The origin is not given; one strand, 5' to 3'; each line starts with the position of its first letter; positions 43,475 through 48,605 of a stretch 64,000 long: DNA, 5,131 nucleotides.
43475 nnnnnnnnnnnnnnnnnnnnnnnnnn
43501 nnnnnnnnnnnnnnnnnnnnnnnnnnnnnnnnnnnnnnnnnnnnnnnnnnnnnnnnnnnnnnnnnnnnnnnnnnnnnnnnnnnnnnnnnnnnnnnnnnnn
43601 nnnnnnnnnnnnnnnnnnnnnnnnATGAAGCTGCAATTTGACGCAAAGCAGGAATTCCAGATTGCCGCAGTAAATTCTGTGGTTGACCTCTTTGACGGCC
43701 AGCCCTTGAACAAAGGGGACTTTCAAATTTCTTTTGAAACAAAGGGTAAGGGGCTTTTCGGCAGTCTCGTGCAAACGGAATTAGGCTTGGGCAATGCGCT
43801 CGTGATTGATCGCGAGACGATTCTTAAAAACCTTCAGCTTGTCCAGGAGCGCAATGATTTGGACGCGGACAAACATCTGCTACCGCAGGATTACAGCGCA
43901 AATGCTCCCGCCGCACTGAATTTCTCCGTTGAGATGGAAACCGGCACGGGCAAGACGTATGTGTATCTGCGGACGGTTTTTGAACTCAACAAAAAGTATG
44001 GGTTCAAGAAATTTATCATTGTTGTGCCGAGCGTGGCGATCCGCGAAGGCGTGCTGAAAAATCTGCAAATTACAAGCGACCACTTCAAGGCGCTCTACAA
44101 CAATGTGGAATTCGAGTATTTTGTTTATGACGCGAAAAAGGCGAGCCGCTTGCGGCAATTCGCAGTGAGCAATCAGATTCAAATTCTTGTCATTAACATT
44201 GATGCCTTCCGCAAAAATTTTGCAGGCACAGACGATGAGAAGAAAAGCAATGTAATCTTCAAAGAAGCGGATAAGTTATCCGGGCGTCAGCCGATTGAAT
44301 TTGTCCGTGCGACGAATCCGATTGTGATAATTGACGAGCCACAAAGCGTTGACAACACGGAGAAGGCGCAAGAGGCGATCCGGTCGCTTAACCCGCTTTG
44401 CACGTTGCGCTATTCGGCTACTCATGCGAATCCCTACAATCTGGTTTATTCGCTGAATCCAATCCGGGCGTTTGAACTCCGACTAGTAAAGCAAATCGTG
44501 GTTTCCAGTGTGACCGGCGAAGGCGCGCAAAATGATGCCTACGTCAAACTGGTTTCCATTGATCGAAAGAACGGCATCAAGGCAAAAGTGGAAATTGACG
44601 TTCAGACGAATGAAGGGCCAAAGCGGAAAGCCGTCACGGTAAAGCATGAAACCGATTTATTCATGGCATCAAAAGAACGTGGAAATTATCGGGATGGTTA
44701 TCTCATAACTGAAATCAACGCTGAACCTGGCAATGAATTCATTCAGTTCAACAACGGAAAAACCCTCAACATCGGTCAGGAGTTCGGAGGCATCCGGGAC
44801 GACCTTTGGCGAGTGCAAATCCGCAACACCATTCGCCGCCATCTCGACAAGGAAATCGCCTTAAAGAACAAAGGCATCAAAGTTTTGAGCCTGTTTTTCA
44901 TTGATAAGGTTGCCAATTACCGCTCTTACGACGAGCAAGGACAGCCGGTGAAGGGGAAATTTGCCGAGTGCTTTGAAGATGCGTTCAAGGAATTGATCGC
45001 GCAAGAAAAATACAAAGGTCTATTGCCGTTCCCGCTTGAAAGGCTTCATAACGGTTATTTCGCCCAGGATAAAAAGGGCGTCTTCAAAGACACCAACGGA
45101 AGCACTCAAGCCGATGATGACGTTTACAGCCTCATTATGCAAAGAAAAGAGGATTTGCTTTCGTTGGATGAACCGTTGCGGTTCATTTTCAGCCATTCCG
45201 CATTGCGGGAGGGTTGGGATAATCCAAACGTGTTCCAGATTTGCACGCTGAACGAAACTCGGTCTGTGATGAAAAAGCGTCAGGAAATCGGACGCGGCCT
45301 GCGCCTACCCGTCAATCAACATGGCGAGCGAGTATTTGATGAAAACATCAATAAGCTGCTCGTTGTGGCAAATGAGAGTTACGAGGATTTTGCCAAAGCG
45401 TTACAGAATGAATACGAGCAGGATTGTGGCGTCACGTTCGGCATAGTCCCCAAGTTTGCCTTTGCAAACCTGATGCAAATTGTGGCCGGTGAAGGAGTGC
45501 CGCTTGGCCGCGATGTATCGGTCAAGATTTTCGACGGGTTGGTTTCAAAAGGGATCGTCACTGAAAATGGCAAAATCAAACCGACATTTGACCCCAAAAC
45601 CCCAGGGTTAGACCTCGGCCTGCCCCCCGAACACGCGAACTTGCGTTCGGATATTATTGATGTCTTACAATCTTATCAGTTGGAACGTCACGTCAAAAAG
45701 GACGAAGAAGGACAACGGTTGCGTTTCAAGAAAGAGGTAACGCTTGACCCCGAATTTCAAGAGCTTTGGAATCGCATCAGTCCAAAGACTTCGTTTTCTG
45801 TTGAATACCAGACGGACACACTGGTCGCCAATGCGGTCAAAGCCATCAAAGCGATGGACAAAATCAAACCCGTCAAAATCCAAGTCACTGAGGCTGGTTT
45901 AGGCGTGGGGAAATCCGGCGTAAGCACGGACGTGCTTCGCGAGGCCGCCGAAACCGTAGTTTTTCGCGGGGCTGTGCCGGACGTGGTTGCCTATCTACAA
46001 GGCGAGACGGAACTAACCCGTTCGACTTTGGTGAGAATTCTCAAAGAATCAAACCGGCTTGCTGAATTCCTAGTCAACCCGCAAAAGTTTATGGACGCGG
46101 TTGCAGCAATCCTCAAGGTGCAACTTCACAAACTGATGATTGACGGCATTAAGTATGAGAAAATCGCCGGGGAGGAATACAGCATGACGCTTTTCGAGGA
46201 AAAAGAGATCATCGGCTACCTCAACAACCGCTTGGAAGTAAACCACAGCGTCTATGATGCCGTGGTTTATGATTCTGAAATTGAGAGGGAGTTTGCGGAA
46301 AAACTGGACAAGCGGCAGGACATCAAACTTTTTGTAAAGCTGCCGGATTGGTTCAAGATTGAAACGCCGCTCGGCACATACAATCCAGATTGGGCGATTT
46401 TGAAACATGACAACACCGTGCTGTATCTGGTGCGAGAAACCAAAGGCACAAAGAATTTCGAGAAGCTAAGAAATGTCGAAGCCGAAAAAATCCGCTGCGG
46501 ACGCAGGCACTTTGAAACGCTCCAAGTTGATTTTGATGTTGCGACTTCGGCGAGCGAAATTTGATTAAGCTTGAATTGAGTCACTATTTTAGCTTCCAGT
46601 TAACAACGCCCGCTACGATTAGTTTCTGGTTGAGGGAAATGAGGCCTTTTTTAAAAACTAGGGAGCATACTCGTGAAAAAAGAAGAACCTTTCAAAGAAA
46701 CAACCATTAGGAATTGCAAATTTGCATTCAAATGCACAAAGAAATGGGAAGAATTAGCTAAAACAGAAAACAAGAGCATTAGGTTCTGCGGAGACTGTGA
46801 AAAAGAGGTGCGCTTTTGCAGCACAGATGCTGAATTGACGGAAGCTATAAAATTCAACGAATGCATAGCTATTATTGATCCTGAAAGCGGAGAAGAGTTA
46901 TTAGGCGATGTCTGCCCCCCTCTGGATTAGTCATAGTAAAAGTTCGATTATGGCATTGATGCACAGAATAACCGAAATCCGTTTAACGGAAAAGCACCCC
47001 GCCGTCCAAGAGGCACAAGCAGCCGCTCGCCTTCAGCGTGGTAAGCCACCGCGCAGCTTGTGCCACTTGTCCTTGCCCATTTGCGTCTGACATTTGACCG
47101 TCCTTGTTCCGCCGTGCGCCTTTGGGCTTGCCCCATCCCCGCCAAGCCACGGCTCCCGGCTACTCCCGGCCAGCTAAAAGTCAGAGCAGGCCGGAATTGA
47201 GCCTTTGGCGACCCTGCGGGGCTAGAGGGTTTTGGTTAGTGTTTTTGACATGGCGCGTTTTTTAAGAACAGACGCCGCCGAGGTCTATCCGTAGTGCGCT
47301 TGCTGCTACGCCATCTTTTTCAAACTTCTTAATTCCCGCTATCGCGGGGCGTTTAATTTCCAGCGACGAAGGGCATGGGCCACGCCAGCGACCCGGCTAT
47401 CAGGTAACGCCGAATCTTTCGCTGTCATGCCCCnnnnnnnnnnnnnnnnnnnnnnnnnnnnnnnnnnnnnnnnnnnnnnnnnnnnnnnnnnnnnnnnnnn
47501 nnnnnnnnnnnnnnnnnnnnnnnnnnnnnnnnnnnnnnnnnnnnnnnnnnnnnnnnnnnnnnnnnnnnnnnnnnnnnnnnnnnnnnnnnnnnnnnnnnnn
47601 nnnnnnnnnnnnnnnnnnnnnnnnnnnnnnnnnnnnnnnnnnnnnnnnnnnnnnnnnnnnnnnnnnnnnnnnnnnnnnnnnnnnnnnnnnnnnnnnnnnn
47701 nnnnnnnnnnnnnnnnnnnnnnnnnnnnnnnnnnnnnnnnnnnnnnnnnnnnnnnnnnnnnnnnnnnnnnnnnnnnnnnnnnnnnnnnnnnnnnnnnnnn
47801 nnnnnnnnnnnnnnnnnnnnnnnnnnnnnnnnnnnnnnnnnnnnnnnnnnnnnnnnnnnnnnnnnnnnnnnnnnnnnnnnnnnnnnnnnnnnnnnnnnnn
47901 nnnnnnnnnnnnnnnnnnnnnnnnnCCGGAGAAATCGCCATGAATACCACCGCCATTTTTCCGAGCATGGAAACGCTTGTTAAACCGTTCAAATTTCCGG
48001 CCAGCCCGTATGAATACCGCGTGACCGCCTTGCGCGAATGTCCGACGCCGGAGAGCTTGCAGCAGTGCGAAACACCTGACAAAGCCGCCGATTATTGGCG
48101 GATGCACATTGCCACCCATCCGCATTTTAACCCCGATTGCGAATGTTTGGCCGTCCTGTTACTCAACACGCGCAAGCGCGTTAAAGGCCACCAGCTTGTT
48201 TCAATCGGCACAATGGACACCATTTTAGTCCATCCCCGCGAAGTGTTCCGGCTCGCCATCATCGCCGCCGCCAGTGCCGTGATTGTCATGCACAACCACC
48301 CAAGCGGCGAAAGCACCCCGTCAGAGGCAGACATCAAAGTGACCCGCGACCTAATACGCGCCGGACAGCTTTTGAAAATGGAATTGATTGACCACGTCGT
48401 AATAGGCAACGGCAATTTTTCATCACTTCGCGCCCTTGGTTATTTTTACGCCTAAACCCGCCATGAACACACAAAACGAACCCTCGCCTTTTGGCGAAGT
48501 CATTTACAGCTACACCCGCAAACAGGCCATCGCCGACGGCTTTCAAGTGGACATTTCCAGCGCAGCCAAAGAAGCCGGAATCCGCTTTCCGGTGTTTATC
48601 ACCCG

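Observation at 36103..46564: Tightly coupled four-gene operon: SNF2 helicase, AAA_13 zinc-hook ATPase, type III Mod and type III Res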

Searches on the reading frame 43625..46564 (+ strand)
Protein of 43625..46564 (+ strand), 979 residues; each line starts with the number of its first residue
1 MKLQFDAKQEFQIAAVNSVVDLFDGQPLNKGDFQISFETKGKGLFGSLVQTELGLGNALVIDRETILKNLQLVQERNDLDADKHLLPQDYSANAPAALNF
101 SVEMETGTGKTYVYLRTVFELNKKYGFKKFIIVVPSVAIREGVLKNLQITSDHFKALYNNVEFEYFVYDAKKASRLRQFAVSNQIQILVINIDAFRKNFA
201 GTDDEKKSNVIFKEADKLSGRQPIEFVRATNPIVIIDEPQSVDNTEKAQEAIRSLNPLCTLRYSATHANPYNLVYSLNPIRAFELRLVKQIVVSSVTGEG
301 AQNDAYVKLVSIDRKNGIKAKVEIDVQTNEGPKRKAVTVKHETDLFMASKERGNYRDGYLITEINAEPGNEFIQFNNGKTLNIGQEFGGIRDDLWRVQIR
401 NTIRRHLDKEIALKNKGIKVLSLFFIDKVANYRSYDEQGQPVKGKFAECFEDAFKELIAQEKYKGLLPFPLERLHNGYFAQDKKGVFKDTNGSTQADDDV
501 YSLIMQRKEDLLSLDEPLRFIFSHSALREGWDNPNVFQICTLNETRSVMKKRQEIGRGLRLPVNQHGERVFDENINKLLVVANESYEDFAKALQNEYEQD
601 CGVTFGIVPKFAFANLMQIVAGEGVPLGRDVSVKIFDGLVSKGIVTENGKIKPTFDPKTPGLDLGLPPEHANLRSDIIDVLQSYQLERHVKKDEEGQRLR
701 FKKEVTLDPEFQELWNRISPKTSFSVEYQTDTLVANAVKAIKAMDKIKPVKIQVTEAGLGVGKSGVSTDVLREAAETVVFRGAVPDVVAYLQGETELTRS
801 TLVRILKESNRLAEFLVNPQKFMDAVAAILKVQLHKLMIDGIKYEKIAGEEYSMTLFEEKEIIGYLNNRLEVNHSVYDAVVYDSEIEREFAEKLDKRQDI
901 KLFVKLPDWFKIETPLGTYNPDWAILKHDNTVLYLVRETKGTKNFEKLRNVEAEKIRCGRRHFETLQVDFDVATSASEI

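Call 3: search_protein_families(library=pfam, proteins=[window:43625-46564:+], max_evalue=0.01)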
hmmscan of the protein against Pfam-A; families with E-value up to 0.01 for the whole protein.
window:43625-46564:+ (979 aa): 3 families
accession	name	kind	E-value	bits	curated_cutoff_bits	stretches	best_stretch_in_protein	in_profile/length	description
PF19778.5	RE_endonuc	-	2.2e-38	130.8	23.4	1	874-974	2-106/108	Endonuclease domain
PF04851.21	ResIII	-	4.4e-14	53.2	22.5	1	99-267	25-162/164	Type III restriction enzyme, res subunit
PF00270.35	DEAD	-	2.4e-08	34.3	26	1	99-221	16-132/167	DEAD/DEAH box helicase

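Call 4: search_protein_families(library=padloc, proteins=[window:43625-46564:+], max_evalue=0.01)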
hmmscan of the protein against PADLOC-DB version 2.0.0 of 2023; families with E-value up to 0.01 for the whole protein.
window:43625-46564:+ (979 aa): 10 families
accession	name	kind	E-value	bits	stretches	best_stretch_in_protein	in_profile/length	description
PDLC03647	REase_III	-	0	1025.9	1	1-972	1-970/989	Type III restriction enzyme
PDLC03649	REase_III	-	1.4e-95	319.1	1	62-975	46-959/973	Type III restriction enzyme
PDLC03650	REase_III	-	1.3e-09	35.1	1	517-565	377-425/898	Type III restriction enzyme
PDLC03653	REase_III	-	7.4e-07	25.7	1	508-565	416-473/883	Type III restriction enzyme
PDLC03648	REase_III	-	8.3e-07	25.5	1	520-592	313-382/871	Type III restriction enzyme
PDLC03651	REase_III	-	1.2e-05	21.6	1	511-570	402-467/873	Type III restriction enzyme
PDLC01763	Cas3b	-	8.8e-05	19.4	1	92-245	258-394/762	-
PDLC01729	typeIV_DinG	-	0.0027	14.5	0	102-145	44-87/666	Csf4_0_IVA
PDLC04140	mad8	-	0.003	15.1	0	105-255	35-216/314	mads_8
PDLC01759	Cas3b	-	0.006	13.4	0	100-141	233-274/711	-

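Call 5: search_protein_families(library=ncbifam, proteins=[window:43625-46564:+], max_evalue=0.01)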
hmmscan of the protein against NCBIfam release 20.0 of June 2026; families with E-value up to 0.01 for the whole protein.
window:43625-46564:+ (979 aa): 3 families
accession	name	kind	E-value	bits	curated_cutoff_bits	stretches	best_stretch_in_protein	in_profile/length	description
NF012027.0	PRK15483.1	equivalog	1.4e-108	364.2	564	1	2-971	2-963/986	type III restriction-modification system endonuclease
NF046055.1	restr_BPTD_3080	equivalog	3.3e-10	38.6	800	1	869-946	845-927/970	BPTD_3080 family restriction endonuclease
NF053632.1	heli_RadD_YejH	equivalog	0.0026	16.1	720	1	517-566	298-347/573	DNA repair helicase RadD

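Call 81: find_related_loci(query=A7, collection=genome_contigs, flank=10000)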
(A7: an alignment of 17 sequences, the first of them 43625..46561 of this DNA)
Query A7 (979 aa) in genome_contigs; peptide patterns used: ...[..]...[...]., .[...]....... (x = any residue, [..] = any of these).
600 stretches matched a pattern (row limit reached: there are more); 592 encode a relative of the query (tblastn E <= 1e-3); the best 80 are kept; 80 distinct loci.
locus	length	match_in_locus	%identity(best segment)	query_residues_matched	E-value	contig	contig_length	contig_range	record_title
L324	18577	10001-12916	83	1-979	0e+0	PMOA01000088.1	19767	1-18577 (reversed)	MAG: Limisphaerales bacterium isolate palsa_1371 73.20110600_P1D.3_contig_15864, whole genome shotgun sequence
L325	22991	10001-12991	60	1-979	0e+0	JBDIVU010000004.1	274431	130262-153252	MAG: Phycisphaeraceae bacterium isolate Bin_22 NODE_23_length_274431_cov_64.522041, whole genome shotgun sequence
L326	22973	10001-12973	62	1-978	0e+0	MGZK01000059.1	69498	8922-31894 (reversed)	MAG: Geobacteraceae bacterium GWC2_55_20 gwc2_scaffold_2003, whole genome shotgun sequence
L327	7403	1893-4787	61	1-979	0e+0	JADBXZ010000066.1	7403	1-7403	MAG: Bacteroidetes bacterium isolate M165S2SP1A01QC M165S2_66, whole genome shotgun sequence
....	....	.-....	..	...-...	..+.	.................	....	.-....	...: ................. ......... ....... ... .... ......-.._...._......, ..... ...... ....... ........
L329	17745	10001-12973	59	1-979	0e+0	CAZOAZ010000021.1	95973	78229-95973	MAG TPA_asm: uncultured Bifidobacterium sp. isolate SRP237561_co1_82 genome assembly, contig: NODE_291_length_95973_cov_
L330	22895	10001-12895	61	1-979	0e+0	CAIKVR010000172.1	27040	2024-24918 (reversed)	MAG: uncultured Bacteroidales bacterium isolate AM-2014-D8_bin-0968 genome assembly, contig: bin-0968:172/436, whole gen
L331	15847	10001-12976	61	1-979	0e+0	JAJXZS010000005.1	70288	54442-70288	MAG: Chloroflexi bacterium isolate BP7.bin67 NODE_448_length_70288_cov_1.709440, whole genome shotgun sequence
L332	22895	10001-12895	59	1-979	0e+0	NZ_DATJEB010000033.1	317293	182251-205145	MAG: Agriterribacter sp. isolate SMAG_U15422 k141_237150, whole genome shotgun sequence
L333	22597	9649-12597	57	1-979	0e+0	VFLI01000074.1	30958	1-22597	MAG: Spirochaetia bacterium isolate Bin_58_12 c_000002962217, whole genome shotgun sequence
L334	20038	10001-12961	55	1-979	0e+0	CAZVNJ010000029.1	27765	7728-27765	MAG TPA_asm: uncultured Dehalococcoides sp. isolate SRP237561_co1_116 genome assembly, contig: NODE_2578_length_27765_co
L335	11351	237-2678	62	170-978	0e+0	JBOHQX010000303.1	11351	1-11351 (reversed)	MAG: bacterium isolate M3-S_metawrap_bin.56 k127_2225492, whole genome shotgun sequence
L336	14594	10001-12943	53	1-979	0e+0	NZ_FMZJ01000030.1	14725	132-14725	Sphingomonas sp. YR710, whole genome shotgun sequence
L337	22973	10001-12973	59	1-979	0e+0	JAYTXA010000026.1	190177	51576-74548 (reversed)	MAG: Acidobacteriota bacterium isolate GFS_5862 GFS_5862_25, whole genome shotgun sequence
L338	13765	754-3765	51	1-979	0e+0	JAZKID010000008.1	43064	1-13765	MAG: Pseudomonadota bacterium isolate ADI_DC_SW_02_SPN_11032020-bin006 DCSW02SPN_B006_0_000000000008, whole genome shotg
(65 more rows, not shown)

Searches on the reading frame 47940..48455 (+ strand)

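Call 9: search_protein_families(library=pfam, proteins=[window:47940-48455:+], max_evalue=0.001)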
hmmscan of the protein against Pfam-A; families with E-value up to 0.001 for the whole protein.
window:47940-48455:+ (171 aa): 1 family
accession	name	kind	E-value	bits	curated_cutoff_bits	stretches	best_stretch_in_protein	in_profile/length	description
PF04002.20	RadC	-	1.2e-36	125.7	22.1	1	44-167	2-120/121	RadC-like JAB domain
